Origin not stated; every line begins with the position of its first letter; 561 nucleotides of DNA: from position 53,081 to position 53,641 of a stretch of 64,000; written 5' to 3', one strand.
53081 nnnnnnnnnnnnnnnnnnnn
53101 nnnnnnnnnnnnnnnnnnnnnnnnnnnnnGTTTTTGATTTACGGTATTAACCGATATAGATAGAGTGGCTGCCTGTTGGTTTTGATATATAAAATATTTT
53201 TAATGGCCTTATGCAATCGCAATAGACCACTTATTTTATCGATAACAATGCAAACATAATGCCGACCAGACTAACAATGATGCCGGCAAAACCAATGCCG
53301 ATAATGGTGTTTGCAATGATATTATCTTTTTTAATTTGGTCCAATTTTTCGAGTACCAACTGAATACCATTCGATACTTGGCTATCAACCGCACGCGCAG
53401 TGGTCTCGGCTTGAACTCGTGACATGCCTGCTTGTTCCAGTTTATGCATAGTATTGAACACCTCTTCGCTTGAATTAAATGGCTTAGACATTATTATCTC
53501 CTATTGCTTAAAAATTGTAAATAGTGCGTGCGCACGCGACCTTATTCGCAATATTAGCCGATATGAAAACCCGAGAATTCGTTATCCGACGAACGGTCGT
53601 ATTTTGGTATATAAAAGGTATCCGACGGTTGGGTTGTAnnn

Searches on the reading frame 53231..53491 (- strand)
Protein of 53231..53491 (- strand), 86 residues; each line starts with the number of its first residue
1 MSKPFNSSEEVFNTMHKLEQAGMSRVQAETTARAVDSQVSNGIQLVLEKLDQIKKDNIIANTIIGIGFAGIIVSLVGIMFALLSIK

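Call 12: search_protein_families(library=pfam, proteins=[window:53231-53491:-], max_evalue=0.01)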
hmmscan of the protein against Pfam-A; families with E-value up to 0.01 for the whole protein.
window:53231-53491:- (86 aa): 0 families

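Call 13: find_encoding_contigs(protein=window:53231-53491:-, flank=3000, max_places=6)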
Protein window:53231-53491:- (86 aa): 1 contig read that carries it; 1 place shown.
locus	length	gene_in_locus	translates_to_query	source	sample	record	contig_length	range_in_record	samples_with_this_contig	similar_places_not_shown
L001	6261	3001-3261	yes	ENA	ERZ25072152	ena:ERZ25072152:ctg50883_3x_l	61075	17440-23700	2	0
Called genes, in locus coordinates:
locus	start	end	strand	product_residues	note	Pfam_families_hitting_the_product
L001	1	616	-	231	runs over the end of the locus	PF00365:PFK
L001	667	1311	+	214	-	PF00406:ADK, PF13207:AAA_17, PF17213:Hydin_ADK (faint), PF05191:ADK_lid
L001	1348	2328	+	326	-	PF00111:Fer2, PF00970:FAD_binding_6 (faint)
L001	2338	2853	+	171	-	PF02834:LigT_PEase, PF13563:2_5_RNA_ligase2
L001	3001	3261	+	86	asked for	-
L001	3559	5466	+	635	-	PF02897:Peptidase_S9_N, PF00326:Peptidase_S9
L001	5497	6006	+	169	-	PF00731:AIRC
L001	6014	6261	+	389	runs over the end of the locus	PF22660:RS_preATP-grasp-like, PF07478:Dala_Dala_lig_C (faint), PF02222:ATP-grasp, PF17769:PurK_C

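Call 25: find_homologous_proteins(query=window:53231-53491:-, max_evalue=0.001)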
Query window:53231-53491:- (86 aa): 30 proteins with E <= 0.001 among 31 candidates.
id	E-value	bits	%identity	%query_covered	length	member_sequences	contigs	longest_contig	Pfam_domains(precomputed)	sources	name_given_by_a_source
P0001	1.8e-45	169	100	100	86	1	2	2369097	-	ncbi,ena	-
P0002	1.5e-44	166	99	100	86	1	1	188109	-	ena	-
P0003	1.1e-43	164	97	100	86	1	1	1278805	-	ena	-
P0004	2.7e-43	162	94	100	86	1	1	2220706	-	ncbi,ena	-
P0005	6.8e-40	152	86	100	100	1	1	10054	-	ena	-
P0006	2.3e-39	150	85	100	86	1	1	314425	-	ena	-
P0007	2.6e-39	150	86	99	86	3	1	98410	-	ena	-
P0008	3.6e-39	149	86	99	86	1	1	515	-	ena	-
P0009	1.5e-38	147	84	100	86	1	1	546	-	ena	-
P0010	3.8e-38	146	84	99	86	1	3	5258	-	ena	-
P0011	2.6e-37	143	83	100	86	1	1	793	-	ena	-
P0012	3.5e-37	143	84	99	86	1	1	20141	-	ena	-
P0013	5.1e-37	142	82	99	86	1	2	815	-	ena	-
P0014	1.7e-36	141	81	99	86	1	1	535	-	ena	-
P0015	6.9e-36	139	84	98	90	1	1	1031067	-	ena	-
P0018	2.3e-35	137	81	99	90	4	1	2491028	-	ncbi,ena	-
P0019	1.7e-34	134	82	99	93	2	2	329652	-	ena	-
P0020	1.1e-33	132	75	99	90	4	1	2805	-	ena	-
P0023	6.0e-32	126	80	97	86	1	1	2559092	-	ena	-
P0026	1.4e-29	119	75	99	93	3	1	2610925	-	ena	-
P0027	3.8e-26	108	84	80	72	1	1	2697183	-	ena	-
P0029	3.4e-17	80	64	74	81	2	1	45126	-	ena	-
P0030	4.1e-15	73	35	88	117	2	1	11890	-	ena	-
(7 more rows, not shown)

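Call 26: find_encoding_contigs(protein=P0004, flank=2500, max_places=3)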
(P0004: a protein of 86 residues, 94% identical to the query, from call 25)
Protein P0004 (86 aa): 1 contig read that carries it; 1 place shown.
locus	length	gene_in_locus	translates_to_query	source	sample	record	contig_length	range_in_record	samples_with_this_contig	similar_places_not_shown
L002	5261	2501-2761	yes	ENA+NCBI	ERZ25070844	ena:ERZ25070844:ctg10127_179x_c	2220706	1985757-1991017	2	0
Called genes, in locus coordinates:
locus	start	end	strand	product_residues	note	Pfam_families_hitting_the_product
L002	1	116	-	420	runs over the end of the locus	PF00365:PFK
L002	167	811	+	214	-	PF00406:ADK, PF13207:AAA_17, PF17213:Hydin_ADK (faint), PF05191:ADK_lid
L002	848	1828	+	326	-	PF00111:Fer2, PF00970:FAD_binding_6 (weak)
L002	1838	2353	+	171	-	PF02834:LigT_PEase, PF13563:2_5_RNA_ligase2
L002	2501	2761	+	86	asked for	-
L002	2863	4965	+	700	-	PF02897:Peptidase_S9_N, PF00326:Peptidase_S9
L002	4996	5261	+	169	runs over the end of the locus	PF00731:AIRC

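Call 27: find_encoding_contigs(protein=P0018, flank=2500, max_places=3)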
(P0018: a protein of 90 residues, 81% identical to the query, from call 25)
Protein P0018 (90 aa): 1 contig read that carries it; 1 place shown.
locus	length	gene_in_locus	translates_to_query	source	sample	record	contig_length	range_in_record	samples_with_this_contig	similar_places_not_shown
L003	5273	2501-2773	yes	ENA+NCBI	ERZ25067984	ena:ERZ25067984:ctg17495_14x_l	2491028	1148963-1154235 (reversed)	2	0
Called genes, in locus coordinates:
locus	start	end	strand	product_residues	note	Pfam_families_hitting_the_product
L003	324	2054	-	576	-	PF05598:DUF772, PF01609:DDE_Tnp_1, PF13751:DDE_Tnp_1_6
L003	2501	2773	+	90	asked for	-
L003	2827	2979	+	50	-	-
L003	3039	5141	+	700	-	PF02897:Peptidase_S9_N, PF00326:Peptidase_S9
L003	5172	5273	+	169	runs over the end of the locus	PF00731:AIRC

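Call 28: find_encoding_contigs(protein=P0006, flank=2500, max_places=3)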
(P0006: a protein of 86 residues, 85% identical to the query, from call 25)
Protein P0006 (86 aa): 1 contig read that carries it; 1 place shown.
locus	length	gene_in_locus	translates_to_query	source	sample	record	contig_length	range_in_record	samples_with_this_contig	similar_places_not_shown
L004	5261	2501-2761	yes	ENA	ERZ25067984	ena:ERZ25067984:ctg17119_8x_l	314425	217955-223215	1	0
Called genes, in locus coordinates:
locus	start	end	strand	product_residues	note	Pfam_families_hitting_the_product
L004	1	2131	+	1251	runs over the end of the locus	PF13116:YhdP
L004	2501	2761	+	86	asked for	-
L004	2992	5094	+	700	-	PF02897:Peptidase_S9_N, PF00326:Peptidase_S9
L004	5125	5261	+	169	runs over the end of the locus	PF00731:AIRC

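Call 39: find_encoding_contigs(protein=P0026, flank=2500, max_places=3)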
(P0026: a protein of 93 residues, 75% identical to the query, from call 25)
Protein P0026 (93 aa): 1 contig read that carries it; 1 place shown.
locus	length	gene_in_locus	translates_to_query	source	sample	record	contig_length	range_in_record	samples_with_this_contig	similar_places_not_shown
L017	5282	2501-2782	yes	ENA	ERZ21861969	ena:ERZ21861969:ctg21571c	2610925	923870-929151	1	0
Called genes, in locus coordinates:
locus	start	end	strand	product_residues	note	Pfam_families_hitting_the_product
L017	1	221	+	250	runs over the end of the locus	PF00753:Lactamase_B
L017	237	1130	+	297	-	PF01259:SAICAR_synt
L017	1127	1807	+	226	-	PF01656:CbiA, PF07755:DUF1611 (faint), PF13500:AAA_26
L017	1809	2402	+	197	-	PF22086:DUF6940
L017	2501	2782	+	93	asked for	-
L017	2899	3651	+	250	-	PF01555:N6_N4_Mtase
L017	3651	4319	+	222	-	-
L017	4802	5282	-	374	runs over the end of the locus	PF13173:AAA_14, PF13635:DUF4143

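Call 40: find_encoding_contigs(protein=P0029, flank=2500, max_places=3)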
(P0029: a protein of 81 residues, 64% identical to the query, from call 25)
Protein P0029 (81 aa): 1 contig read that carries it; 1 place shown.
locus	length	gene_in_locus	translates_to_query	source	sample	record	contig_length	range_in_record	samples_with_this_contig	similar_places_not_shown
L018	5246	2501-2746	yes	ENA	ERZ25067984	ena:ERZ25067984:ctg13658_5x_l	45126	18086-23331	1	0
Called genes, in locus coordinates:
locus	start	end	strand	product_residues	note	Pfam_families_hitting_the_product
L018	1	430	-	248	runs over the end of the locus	PF03070:TENA_THI-4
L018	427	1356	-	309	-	PF12706:Lactamase_B_2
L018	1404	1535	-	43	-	PF08042:PqqA (weak)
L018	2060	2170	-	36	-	-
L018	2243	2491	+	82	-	-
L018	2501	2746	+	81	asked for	-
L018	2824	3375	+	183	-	PF01936:NYN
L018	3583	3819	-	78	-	-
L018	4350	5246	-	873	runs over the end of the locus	PF00330:Aconitase, PF00694:Aconitase_C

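Call 41: find_encoding_contigs(protein=P0030, flank=2500, max_places=3)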
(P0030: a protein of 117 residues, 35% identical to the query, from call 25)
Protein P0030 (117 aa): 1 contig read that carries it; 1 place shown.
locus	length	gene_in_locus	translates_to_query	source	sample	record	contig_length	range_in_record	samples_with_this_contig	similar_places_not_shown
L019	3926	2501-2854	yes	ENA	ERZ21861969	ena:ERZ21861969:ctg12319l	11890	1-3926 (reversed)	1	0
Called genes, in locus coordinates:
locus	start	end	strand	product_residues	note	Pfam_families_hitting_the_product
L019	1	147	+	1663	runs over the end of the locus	PF07581:Glug (faint)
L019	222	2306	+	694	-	PF12733:Cadherin-like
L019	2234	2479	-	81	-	-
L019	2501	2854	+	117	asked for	-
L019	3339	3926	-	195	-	?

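Call 42: find_encoding_contigs(protein=P0023, flank=2500, max_places=3)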
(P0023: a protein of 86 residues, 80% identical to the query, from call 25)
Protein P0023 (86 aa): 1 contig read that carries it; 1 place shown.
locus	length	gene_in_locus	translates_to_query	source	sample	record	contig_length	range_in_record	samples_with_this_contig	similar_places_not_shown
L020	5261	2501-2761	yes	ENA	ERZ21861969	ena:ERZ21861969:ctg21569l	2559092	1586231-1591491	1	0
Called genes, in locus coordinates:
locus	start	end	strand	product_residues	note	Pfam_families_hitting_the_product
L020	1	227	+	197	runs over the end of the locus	PF22086:DUF6940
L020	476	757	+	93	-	-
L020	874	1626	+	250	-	PF01555:N6_N4_Mtase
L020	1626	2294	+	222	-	-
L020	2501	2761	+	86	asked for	-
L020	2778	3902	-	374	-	PF13173:AAA_14, PF13635:DUF4143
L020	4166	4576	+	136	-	PF08861:DUF1828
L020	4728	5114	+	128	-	PF10711:DUF2513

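Call 47: search_protein_families(library=pfam, proteins=[window:53231-53491:-, P0030, P0026], max_evalue=10)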
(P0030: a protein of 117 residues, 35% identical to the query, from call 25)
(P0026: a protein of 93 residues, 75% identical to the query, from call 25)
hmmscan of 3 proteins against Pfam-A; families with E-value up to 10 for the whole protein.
window:53231-53491:- (86 aa): 2 families
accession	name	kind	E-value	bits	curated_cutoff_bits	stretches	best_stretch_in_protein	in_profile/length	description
PF00509.23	Hemagglutinin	-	0.041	12.8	31.8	1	11-84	465-535/550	Haemagglutinin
PF07575.19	Nucleopor_Nup85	-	0.22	10.6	22.1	1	5-56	20-71/557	Nup85 Nucleoporin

P0030 (117 aa): 13 families
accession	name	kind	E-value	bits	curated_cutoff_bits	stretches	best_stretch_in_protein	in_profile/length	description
PF06825.17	HSBP1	-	0.0019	18.4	28.6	1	39-80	3-44/51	Heat shock factor binding protein 1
PF05597.16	Phasin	-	0.0028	18.2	28.8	1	11-77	36-104/126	Poly(hydroxyalcanoate) granule associated protein (phasin)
PF18654.6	LegC3_N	-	0.0041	16.9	25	1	3-77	142-215/297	LegC3 N-terminal coiled-coil domain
PF04906.18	Tweety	-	0.011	14.9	31.8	1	8-81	102-171/431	Tweety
PF04799.18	Fzo_mitofusin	-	0.016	15.1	27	1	26-93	82-148/161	fzo-like conserved region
PF07798.16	CCDC90-like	-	0.02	15.2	33.5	1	10-50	2-42/175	Coiled-coil domain-containing protein 90-like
PF02524.19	KID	-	0.028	14.9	20.8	0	72-77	2-7/11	KID repeat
PF06363.16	Picorna_P3A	-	0.079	13.3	25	1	35-108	3-84/98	Picornaviridae P3A protein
PF06373.16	CART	-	0.082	13.6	27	0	66-94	6-34/70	Cocaine and amphetamine regulated transcript protein (CART)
PF23991.1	DUF7310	-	0.11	13.4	40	1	50-90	1-46/83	Coiled-coil region of unknown function (DUF7310)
PF06932.16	DUF1283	-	0.12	13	25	1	14-59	10-54/83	Protein of unknown function (DUF1283)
PF13758.11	Prefoldin_3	-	0.13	12.8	23.4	1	36-77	59-96/99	Prefoldin subunit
PF03670.18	UPF0184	-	0.17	12.7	21.5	1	34-62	22-50/83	Uncharacterised protein family (UPF0184)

P0026 (93 aa): 0 families

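Call 48: find_encoding_contigs(protein=P0020, flank=2500, max_places=3)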
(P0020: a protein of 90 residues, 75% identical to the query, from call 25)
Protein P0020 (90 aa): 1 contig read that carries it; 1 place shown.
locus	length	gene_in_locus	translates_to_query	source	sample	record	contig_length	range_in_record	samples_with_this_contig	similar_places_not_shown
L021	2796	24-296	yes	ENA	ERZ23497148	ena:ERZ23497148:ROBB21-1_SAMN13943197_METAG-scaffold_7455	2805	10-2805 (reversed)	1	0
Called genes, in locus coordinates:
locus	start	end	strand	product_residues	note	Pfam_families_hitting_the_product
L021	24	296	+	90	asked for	-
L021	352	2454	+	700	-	PF02897:Peptidase_S9_N, PF00326:Peptidase_S9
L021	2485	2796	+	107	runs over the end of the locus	?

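Call 49: find_encoding_contigs(protein=P0027, flank=2500, max_places=3)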
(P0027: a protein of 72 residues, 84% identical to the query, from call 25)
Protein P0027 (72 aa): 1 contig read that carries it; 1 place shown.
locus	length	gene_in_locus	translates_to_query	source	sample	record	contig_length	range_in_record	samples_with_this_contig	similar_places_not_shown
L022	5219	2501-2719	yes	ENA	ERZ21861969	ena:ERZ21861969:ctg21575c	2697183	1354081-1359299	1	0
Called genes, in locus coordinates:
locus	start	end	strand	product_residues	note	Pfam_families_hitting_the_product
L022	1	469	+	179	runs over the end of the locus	PF22086:DUF6940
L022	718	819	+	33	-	-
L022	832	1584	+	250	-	PF01555:N6_N4_Mtase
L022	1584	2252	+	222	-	-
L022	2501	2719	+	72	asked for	-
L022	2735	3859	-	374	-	PF13173:AAA_14, PF13635:DUF4143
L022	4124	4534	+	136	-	PF08861:DUF1828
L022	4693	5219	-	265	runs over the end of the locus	PF10137:CAP12-PCTIR_TIR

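Call 50: find_encoding_contigs(protein=P0019, flank=2500, max_places=3)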
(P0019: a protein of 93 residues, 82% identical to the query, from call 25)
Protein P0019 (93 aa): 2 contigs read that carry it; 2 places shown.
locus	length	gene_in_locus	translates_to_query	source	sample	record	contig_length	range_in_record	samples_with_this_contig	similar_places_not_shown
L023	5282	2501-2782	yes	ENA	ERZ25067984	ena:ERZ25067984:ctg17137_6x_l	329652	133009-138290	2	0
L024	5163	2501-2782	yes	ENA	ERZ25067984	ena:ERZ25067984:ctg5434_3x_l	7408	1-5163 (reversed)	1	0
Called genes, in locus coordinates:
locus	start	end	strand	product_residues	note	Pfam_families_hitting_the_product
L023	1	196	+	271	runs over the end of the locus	PF01493:GXGXG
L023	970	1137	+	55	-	-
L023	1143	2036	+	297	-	PF01555:N6_N4_Mtase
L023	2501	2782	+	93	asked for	-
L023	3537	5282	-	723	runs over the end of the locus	PF01588:tRNA_bind, PF03483:B3_4, PF03484:B5, PF17759:tRNA_synthFbeta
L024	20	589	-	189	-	-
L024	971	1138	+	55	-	-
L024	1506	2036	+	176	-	PF01555:N6_N4_Mtase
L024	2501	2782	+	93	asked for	-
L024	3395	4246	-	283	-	PF17759:tRNA_synthFbeta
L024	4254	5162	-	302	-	?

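Call 67: search_protein_families(library=ncbifam, proteins=[L020:874-1626:+, L020:1626-2294:+, L023:1143-2036:+, window:53231-53491:-], max_evalue=0.01)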
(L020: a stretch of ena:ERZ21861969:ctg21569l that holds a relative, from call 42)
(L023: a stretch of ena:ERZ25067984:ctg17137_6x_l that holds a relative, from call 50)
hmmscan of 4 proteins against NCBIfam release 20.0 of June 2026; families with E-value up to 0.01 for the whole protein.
L020:874-1626:+ (250 aa): 3 families
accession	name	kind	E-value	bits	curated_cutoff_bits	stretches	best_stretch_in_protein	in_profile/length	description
NF008572.0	PRK11524.1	equivalog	1.3e-09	37.6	292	1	184-249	180-245/294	adenine-specific DNA-methyltransferase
NF050803.1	DnaMtaseCcrMCaul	equivalog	2.9e-06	26.4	830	1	196-247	183-234/350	adenine-specific DNA-methyltransferase CcrM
NF010253.0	PRK13699.1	subfamily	9e-05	22.2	244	1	183-248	127-193/226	DNA methyltransferase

L020:1626-2294:+ (222 aa): 0 families

L023:1143-2036:+ (297 aa): 6 families
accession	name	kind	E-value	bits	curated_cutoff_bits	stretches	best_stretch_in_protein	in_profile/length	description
NF050803.1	DnaMtaseCcrMCaul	equivalog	1.9e-21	76.4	830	1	229-292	184-247/350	adenine-specific DNA-methyltransferase CcrM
NF010253.0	PRK13699.1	subfamily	5e-21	75.4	244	1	229-292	142-205/226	DNA methyltransferase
NF008572.0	PRK11524.1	equivalog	5.4e-20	71.7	292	2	230-292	194-256/294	adenine-specific DNA-methyltransferase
TIGR01177.1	TIGR01177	hypoth_equivalog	4.8e-06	26.1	316.55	1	230-289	161-221/330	TIGR01177 family methyltransferase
NF040721.1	Trm14_Arch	equivalog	0.00092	18.4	280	0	231-288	171-231/370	tRNA (guanine(6)-N2)-methyltransferase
NF040850.1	Trm14_Thcoccales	equivalog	0.0075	15.2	480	0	231-270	198-237/365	tRNA (guanine(6)-N2)-methyltransferase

window:53231-53491:- (86 aa): 1 family
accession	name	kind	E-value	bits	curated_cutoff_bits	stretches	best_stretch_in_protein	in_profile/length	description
NF058648.1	ECF_sub_HI1622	equivalog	0.0035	17.4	100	1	23-82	120-176/180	NikL family nickel/cobalt ECF transporter subunit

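Call 68: search_protein_families(library=padloc, proteins=[window:53231-53491:-, L020:874-1626:+, L020:1626-2294:+, L023:1143-2036:+, L020:476-757:+], max_evalue=0.01)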
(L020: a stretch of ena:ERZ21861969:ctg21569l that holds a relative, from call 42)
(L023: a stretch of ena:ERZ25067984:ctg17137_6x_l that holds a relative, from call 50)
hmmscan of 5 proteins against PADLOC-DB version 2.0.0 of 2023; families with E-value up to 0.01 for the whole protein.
window:53231-53491:- (86 aa): 0 families

L020:874-1626:+ (250 aa): 31 families (the best 25 are shown)
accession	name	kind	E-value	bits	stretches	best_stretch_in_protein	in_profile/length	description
PDLC03271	MTase_II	-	3.8e-85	283.1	1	42-248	11-218/228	Type II methyltransferase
PDLC03371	MTase_II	-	8e-19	66.2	1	45-249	13-241/260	Type II methyltransferase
PDLC03379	MTase_II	-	3.1e-17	61.3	1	49-248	25-229/267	Type II methyltransferase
PDLC03299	MTase_II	-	2.1e-13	48.4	1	180-250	177-247/296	Type II methyltransferase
PDLC03339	MTase_II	-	9.3e-10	35.8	1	126-249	140-260/399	Type II methyltransferase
PDLC03229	MTase_II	-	1e-09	35.7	1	79-241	211-381/436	Type II methyltransferase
PDLC03320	MTase_II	-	1.9e-09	35.1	1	178-249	195-263/289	Type II methyltransferase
PDLC03265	MTase_II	-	7.4e-09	33.5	1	180-249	245-317/333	Type II methyltransferase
PDLC03387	MTase_II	-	9.1e-09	32.9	1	176-249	189-264/289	Type II methyltransferase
PDLC03353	MTase_II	-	3.9e-08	31.2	1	175-250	170-240/260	Type II methyltransferase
PDLC03251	MTase_II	-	4.5e-07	27.4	1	192-248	198-254/282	Type II methyltransferase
PDLC03738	oMTase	-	5.4e-07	26.6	1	198-247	203-252/376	orphan methyltransferase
PDLC03228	MTase_II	-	8.5e-07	27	1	184-249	128-194/227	Type II methyltransferase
PDLC03216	MTase_II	-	1.8e-06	25.2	1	197-247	192-242/364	Type II methyltransferase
PDLC03300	MTase_II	-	2.9e-06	24.6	1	194-248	210-264/302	Type II methyltransferase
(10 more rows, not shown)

L020:1626-2294:+ (222 aa): 2 families
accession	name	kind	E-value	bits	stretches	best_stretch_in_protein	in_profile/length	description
PDLC03487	REase_II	-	3.8e-49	165.2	1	10-221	11-227/227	Type II restriction enzyme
PDLC03573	REase_II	-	0.0038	14.9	1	84-130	103-149/239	Type II restriction enzyme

L023:1143-2036:+ (297 aa): 68 families (the best 25 are shown)
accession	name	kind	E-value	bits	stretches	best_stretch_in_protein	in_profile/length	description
PDLC03241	MTase_II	-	2.6e-76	255.3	2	4-157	78-230/447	Type II methyltransferase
PDLC03371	MTase_II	-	4e-69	231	1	2-292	9-252/260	Type II methyltransferase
PDLC03299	MTase_II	-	8.2e-27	92.5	2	225-292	190-257/296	Type II methyltransferase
PDLC03216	MTase_II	-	1.3e-24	84.9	2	230-292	193-255/364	Type II methyltransferase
PDLC03228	MTase_II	-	1.1e-22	78.9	1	223-293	134-206/227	Type II methyltransferase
PDLC03265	MTase_II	-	1.9e-21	74.9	2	228-292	264-328/333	Type II methyltransferase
PDLC03353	MTase_II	-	2.8e-20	70.9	1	2-292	8-250/260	Type II methyltransferase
PDLC03339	MTase_II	-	2.3e-19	67.4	1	231-292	210-271/399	Type II methyltransferase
PDLC03320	MTase_II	-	4.6e-19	66.7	2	230-292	212-274/289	Type II methyltransferase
PDLC03279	MTase_II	-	6.2e-18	62.4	1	218-292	510-584/587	Type II methyltransferase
PDLC03738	oMTase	-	3.4e-17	60.2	1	230-292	203-265/376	orphan methyltransferase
PDLC03251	MTase_II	-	9.3e-17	59.2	2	217-292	192-266/282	Type II methyltransferase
PDLC03238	MTase_II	-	1.4e-16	58.6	2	235-292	308-363/428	Type II methyltransferase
PDLC03387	MTase_II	-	1.5e-16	58.4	1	227-293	210-276/289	Type II methyltransferase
PDLC03308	MTase_II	-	1.7e-16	58.3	1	229-291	331-393/419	Type II methyltransferase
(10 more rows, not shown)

L020:476-757:+ (93 aa): 0 families

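Call 93: predict_structure(alignment_id=A7)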
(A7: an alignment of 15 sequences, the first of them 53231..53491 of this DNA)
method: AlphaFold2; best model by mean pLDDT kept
length: 86 residues; sequences in the alignment: 15
mean_pLDDT: 70.2   pTM: 0.26
mean pLDDT of the five models: 70.2, 69.5, 68.4, 67.4, 62.6
residues with pLDDT >= 90: 0; 70-90: 45; 50-70: 39; < 50: 2
segments of 3 or more residues with pLDDT < 50: none
pLDDT, mean of each block of 10 residues (from residue 1): 55 66 60 66 74 73 81 85 74
secondary structure, 60 per line:
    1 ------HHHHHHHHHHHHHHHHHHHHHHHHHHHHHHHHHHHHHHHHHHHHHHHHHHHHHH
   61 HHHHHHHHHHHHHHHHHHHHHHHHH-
elements in order: H7-85

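Call 94: find_encoding_contigs(protein=P0008, flank=1000, max_places=4)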
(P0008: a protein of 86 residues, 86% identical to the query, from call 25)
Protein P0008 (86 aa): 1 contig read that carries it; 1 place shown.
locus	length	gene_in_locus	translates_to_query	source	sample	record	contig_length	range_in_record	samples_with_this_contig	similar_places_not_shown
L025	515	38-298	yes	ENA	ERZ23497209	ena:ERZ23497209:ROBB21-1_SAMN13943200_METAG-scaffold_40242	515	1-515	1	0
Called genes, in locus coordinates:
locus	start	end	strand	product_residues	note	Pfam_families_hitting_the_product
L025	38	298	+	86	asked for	-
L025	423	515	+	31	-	?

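Call 96: find_related_loci(query=A7, collection=viral_contigs, flank=3000)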
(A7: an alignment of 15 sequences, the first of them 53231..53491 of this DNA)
Query A7 (86 aa) in viral_contigs; peptide patterns used: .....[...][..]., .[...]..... (x = any residue, [..] = any of these).
66 stretches matched a pattern, but none encodes a relative of the query by tblastn (E <= 1e-3).

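Call 100: search_protein_representatives(alignment_id=A7)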
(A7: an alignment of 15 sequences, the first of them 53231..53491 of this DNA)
Query: 15 sequences, 86 profile positions. Proteins with E-value up to 0.001 (for the whole library): 15; up to 1e-10: 9; up to 1e-30: 1. The best 15 are listed.
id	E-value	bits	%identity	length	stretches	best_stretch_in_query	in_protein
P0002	2.0e-46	172.2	-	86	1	1-86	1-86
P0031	9.7e-28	112.3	-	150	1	1-77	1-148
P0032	1.2e-26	108.9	-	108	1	1-78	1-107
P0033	6.9e-22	93.5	-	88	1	1-83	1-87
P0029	9.7e-20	86.7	-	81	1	1-66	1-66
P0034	1.1e-13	67.3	-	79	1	1-77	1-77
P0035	3.0e-13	65.9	-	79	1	23-78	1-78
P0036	6.8e-13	64.7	-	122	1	23-77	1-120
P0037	8.0e-13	64.5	-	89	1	23-77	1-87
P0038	1.7e-09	53.8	-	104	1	1-76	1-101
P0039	8.8e-08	48.4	-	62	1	23-77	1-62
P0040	2.1e-07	47.1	-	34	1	23-50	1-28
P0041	4.3e-06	43.0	-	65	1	1-40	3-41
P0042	5.0e-06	42.7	-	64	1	23-76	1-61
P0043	9.4e-04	35.4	-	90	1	15-77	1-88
